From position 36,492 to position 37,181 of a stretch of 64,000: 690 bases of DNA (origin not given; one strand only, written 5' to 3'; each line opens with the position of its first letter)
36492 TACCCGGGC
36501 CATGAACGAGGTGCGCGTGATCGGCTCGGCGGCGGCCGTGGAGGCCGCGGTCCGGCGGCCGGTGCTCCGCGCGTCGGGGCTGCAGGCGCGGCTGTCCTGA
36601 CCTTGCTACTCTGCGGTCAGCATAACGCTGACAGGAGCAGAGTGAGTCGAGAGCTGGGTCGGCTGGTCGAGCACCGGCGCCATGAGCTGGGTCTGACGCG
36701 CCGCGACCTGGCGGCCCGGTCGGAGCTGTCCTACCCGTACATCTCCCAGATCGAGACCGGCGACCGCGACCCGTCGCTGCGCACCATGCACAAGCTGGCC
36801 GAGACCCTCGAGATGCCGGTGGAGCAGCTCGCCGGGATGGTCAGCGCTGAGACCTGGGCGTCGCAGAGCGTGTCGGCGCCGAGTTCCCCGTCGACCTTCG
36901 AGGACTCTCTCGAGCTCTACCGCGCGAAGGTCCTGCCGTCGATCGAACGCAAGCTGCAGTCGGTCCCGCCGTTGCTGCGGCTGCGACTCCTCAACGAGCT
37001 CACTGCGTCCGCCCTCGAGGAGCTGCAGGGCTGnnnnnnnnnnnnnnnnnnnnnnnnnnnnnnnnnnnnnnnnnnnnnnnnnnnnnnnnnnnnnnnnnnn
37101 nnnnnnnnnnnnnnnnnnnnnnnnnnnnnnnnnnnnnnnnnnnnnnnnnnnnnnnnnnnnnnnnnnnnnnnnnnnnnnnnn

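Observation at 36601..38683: XRE regulator + NERD-nuclease/SF1-helicase fusion directly after recC-recB-recD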

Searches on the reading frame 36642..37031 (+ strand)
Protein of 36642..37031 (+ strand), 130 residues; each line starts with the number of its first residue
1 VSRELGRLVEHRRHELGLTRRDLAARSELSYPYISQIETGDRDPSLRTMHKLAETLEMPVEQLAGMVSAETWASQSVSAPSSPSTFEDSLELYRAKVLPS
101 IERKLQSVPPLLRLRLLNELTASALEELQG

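Call 6: search_protein_families(library=pfam, proteins=[window:36642-37031:+], max_evalue=0.01)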
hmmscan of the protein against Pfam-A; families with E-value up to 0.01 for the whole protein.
window:36642-37031:+ (130 aa): 5 families
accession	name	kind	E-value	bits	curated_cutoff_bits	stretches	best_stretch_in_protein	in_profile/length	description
PF01381.28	HTH_3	-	1.3e-12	48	23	1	12-61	5-53/55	Helix-turn-helix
PF13560.12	HTH_31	-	2.4e-12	47.4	27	1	4-63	1-61/64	Helix-turn-helix domain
PF12844.13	HTH_19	-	1.3e-05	25.4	30.2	1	9-59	4-54/64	Helix-turn-helix domain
PF13443.12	HTH_26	-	0.00018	22.1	22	1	14-65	7-59/63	Cro/C1-type HTH DNA-binding domain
PF13413.12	HTH_25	-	0.0039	17.4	24.6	0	12-41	5-34/62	Helix-turn-helix domain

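Call 7: search_protein_families(library=padloc, proteins=[window:36642-37031:+], max_evalue=0.1)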
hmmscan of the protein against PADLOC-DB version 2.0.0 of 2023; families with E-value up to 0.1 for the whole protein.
window:36642-37031:+ (130 aa): 20 families
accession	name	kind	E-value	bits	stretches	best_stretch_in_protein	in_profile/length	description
PDLC02926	HTH_VI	-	1.5e-13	48.8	1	5-64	2-61/92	-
PDLC03952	RmrA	-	1.2e-07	29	1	10-62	28-80/395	-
PDLC03953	RmrA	-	1.7e-07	28.8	1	10-62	11-63/373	-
PDLC03949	RmrA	-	2.6e-07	27.9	1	13-66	11-64/363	-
PDLC03951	RmrA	-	1.4e-06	25.6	1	10-70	14-74/400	-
PDLC03947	RmrA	-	3.8e-06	24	1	11-62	18-69/383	-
PDLC03955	RmrA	-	4.2e-06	24.2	1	13-75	29-91/371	-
PDLC03946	RmrA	-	5.1e-06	23.4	1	13-65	11-63/357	-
PDLC04142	capH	-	5.8e-06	25.3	1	4-66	6-68/103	capH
PDLC03665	Control_protein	-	9.8e-06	23.8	1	12-63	17-68/77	control protein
PDLC03954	RmrA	-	2.7e-05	21.3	1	12-65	18-71/380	-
PDLC03666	Control_protein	-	3.6e-05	22.1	1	5-68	7-70/77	control protein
PDLC03668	Control_protein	-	8.7e-05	21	1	10-58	14-62/79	control protein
PDLC03944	RmrA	-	9.9e-05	19.5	1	7-65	10-67/384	-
PDLC03664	Control_protein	-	0.00063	18.1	1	10-58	19-67/74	control protein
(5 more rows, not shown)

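Call 8: search_protein_families(library=ncbifam, proteins=[window:36642-37031:+], max_evalue=0.01)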
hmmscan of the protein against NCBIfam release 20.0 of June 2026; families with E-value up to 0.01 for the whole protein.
window:36642-37031:+ (130 aa): 11 families
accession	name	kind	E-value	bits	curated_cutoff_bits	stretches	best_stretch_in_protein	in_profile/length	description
NF006015.0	PRK08154.1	subfamily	2.8e-11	43.1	204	1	3-69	29-95/314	anaerobic benzoate catabolism transcriptional regulator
NF010465.0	PRK13890.1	equivalog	7.9e-10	38.9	96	1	14-88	15-89/121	conjugal transfer protein TrbA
TIGR03070.1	couple_hipB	subfamily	3.2e-08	33.4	71.65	1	3-56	1-54/58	type II toxin-antitoxin system Y4mF family antitoxin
NF041951.1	phage_RstR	subfamily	6.5e-07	29.6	80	1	9-69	7-67/108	RstR family transcriptional repressor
NF007257.0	PRK09706.1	subfamily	7.8e-06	25.7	101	1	3-58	4-59/135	transcriptional repressor DicA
NF007408.0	PRK09943.1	equivalog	9.2e-05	22.1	211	1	6-62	9-65/185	HTH-type transcriptional regulator PuuR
NF046032.1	TransRegSlrRBacil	equivalog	0.00012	22.2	250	1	5-63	2-61/149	HTH-type transcriptional regulator SlrR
TIGR00270.2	TIGR00270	equivalog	0.00019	21.3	110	1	6-60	77-131/159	multiprotein bridging factor aMBF1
NF047948.1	male_kill_WMK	equivalog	0.00064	19.3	300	1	4-65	5-66/300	WO male-killing family protein Wmk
NF041677.1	trans_regClgR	equivalog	0.00073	19.6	170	1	5-66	9-70/113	transcriptional regulator ClgR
NF041493.1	MobT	equivalog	0.0021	16.9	600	1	11-57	3-49/383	MobT family relaxase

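Call 20: list_cluster_members(proteins=[P0001, window:36642-37031:+, window:34747-36597:+])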
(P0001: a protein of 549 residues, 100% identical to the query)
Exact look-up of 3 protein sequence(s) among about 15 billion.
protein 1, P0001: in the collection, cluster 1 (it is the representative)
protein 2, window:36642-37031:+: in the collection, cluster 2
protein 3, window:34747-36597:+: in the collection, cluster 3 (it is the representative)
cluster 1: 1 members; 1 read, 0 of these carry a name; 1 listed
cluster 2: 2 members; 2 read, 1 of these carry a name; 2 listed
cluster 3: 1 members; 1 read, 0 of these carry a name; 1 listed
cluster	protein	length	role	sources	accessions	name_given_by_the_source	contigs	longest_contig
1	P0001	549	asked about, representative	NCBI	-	-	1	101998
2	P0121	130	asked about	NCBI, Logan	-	-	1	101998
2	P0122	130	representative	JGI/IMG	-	transcriptional regulator with XRE-family HTH domain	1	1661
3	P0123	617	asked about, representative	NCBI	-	-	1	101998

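Call 21: find_homologous_proteins(query=window:36642-37031:+)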
Query window:36642-37031:+ (130 aa): 77 proteins with E <= 0.001 among 177 candidates.
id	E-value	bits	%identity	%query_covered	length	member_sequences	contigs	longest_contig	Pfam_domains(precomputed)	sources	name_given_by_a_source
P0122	5.9e-73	260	97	100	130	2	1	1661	PF12844.14,PF01381.29,PF13560.13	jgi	jgi:transcriptional regulator with XRE-family HTH domain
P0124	1.1e-48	182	62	100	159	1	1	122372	PF12844.14,PF01381.29,PF13560.13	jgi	jgi:transcriptional regulator with XRE-family HTH domain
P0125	4.1e-47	177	66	99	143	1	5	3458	PF01381.29,PF13560.13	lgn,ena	-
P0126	4.4e-47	177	64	99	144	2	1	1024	PF01381.29,PF13560.13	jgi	jgi:transcriptional regulator with XRE-family HTH domain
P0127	5.2e-47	177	66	99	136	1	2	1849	PF01381.29,PF13560.13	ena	-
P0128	6.6e-47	176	68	100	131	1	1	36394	PF01381.29,PF13560.13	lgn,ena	-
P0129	7.4e-47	176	65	99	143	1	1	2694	PF01381.29,PF13560.13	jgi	-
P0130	1.0e-46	176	70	98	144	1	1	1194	PF12844.14,PF01381.29,PF13560.13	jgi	jgi:transcriptional regulator with XRE-family HTH domain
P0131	1.3e-46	175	67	98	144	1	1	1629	PF01381.29,PF13560.13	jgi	jgi:transcriptional regulator with XRE-family HTH domain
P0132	1.9e-46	175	68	98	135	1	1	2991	PF01381.29,PF13560.13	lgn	-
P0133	3.7e-46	174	68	98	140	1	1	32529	PF01381.29,PF13560.13,PF13443.13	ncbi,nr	ncbi:MAG: hypothetical protein JWP14_1575 [Frankiales bacterium]|nr:hypothetical protein [Frankiales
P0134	3.8e-46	174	65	99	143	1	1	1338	PF01381.29,PF13560.13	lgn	-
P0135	6.7e-46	173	65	99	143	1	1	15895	PF01381.29,PF13560.13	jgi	-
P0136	3.6e-45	171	66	98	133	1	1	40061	PF12844.14,PF01381.29,PF13560.13,PF13443.13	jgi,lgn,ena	-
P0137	6.4e-45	170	67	98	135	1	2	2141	PF01381.29,PF13560.13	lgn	-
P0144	1.8e-43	165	62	100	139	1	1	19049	PF01381.29,PF13560.13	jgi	jgi:transcriptional regulator with XRE-family HTH domain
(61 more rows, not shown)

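Call 22: find_encoding_contigs(protein=P0124, flank=10000, max_places=2)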
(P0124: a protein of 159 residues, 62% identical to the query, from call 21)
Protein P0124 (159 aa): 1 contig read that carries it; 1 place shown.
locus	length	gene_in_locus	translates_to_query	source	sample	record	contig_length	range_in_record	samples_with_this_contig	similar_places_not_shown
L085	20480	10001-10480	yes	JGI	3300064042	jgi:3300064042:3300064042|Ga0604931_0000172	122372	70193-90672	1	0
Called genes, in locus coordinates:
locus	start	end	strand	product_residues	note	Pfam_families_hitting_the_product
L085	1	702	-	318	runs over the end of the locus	-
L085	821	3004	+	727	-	PF19878:DUF6351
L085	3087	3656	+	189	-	PF05685:Uma2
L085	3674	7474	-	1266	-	PF13517:FG-GAP_3, PF07679:I-set, PF13927:Ig_3, PF07679:I-set (weak), PF07679:I-set, PF00041:fn3, PF17963:Big_9, PF17892:Cadherin_5, +5 more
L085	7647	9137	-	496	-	PF00092:VWA, PF13519:VWA_2, PF13768:VWA_3 (weak)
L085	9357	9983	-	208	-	PF00782:DSPc (weak)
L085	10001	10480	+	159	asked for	PF13560:HTH_31, PF01381:HTH_3, PF12844:HTH_19 (weak)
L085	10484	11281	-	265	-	-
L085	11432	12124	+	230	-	-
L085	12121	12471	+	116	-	PF20274:cREC_REC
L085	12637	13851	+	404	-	-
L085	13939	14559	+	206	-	PF04480:DUF559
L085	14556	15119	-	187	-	PF14907:NTP_transf_5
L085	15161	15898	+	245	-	PF03372:Exo_endo_phos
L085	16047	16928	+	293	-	-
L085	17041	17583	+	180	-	-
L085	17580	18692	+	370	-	PF28530:DUF8426 (faint), PF07799:DUF1643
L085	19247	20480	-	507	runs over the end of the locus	PF00150:Cellulase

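Call 23: find_encoding_contigs(protein=P0128, flank=10000, max_places=2)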
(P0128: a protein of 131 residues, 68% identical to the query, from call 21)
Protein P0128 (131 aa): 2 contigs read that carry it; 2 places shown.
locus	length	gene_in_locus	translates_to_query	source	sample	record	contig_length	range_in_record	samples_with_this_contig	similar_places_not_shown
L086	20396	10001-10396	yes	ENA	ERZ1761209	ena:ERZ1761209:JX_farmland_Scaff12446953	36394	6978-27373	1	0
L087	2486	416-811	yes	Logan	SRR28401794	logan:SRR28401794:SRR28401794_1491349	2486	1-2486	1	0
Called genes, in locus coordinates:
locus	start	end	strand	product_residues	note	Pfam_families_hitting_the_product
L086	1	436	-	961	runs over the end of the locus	PF12705:PDDEXK_1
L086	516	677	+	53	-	-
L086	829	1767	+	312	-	-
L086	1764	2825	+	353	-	PF13280:WYL (weak)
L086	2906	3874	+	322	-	PF22552:TY-Chap3 (faint)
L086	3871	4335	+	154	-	-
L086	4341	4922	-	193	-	-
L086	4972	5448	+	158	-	-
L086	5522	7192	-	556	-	PF08378:NERD, PF13538:UvrD_C_2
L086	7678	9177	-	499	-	PF00092:VWA, PF13519:VWA_2, PF13768:VWA_3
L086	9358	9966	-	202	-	PF00782:DSPc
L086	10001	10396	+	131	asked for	PF13560:HTH_31, PF01381:HTH_3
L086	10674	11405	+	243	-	-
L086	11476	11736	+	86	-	-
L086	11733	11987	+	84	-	-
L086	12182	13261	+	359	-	-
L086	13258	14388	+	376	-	PF07726:AAA_3 (faint)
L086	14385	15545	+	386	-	PF13203:DUF2201_N, PF09967:DUF2201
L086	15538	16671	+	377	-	-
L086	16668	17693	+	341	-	-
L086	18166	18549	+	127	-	PF20274:cREC_REC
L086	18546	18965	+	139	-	PF22551:TY-Chap1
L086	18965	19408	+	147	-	PF22551:TY-Chap1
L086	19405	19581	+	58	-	-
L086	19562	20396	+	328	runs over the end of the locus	PF06094:GGACT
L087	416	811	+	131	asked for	PF13560:HTH_31, PF01381:HTH_3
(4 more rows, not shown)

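Call 24: find_encoding_contigs(protein=P0144, flank=10000, max_places=2)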
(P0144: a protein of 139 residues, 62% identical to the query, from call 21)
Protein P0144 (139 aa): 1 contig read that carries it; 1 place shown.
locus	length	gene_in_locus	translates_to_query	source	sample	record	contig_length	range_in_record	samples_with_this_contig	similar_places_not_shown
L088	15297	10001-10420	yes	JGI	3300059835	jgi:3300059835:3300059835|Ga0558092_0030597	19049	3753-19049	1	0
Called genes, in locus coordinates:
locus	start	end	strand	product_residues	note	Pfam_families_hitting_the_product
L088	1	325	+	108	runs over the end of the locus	-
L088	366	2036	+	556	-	PF08378:NERD, PF02562:PhoH (weak), PF13538:UvrD_C_2 (weak)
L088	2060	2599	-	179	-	-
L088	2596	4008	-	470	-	PF03747:ADP_ribosyl_GH, PF00782:DSPc, PF22785:Tc-R-P (weak)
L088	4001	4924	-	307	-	PF22558:REase-ARP, PF20796:PDDEXK_13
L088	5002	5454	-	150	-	PF10722:YbjN (weak), PF22551:TY-Chap1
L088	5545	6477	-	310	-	-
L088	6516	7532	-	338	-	PF22945:LEM-3_GIY-YIG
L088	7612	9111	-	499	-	PF00092:VWA, PF13519:VWA_2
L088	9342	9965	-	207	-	PF00782:DSPc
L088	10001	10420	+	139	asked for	PF13560:HTH_31, PF01381:HTH_3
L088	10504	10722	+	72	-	-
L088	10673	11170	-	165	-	-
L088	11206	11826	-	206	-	PF13328:HD_4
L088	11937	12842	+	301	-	PF22551:TY-Chap1, PF10722:YbjN (weak)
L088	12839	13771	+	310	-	PF00089:Trypsin, PF13365:Trypsin_2, PF13180:PDZ_2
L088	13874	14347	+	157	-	-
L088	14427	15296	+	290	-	?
